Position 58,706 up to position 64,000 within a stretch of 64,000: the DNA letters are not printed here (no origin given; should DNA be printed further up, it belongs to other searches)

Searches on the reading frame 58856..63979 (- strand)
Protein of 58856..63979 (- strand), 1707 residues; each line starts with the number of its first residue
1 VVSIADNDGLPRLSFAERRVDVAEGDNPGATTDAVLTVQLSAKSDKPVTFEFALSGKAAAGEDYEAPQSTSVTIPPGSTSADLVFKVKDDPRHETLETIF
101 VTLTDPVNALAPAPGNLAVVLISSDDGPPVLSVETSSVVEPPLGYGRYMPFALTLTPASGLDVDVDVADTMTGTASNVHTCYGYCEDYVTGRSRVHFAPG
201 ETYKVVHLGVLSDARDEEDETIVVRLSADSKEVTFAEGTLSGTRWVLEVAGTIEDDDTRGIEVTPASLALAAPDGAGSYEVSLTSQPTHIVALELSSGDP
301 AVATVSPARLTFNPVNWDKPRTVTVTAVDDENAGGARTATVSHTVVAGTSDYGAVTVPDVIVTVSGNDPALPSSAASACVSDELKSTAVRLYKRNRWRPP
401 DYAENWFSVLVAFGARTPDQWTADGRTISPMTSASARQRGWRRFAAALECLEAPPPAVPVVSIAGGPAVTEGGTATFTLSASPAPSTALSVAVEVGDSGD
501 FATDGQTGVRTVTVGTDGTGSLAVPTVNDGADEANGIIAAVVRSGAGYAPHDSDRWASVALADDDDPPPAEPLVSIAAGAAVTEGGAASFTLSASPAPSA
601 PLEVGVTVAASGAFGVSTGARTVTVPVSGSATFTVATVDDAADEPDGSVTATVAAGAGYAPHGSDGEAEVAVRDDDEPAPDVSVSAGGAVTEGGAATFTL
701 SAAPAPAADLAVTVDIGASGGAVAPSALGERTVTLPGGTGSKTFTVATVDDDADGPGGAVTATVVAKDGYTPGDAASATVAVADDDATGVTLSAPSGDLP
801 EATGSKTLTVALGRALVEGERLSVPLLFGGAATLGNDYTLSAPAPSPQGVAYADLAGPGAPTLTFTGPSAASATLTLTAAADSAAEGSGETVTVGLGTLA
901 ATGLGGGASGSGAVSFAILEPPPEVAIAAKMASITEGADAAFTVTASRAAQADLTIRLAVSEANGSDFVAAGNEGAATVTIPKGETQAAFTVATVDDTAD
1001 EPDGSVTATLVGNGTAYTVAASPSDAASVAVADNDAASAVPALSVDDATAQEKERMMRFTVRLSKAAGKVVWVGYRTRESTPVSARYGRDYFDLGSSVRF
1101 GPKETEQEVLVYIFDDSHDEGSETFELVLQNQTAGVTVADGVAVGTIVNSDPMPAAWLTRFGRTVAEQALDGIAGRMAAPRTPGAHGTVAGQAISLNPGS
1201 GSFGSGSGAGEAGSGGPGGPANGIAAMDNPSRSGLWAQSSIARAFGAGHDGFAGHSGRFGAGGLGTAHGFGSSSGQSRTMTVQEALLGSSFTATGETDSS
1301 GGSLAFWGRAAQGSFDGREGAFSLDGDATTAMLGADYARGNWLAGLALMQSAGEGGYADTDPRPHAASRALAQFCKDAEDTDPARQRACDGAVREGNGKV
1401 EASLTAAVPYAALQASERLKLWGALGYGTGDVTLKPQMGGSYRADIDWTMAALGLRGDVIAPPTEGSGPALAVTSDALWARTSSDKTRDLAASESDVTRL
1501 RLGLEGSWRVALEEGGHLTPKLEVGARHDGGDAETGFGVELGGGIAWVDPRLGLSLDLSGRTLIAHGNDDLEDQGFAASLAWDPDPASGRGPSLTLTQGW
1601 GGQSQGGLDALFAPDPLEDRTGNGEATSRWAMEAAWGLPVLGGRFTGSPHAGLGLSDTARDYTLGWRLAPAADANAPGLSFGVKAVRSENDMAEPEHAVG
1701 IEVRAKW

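Call 60: search_protein_families(library=pfam, proteins=[window:58856-63979:-], max_evalue=0.0001)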
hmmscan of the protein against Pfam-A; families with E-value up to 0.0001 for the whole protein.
window:58856-63979:- (1707 aa): 1 family
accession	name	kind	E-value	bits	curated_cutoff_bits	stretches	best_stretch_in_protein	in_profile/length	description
PF03160.20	Calx-beta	-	6.2e-27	94.4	27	1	1045-1136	12-101/119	Calx-beta domain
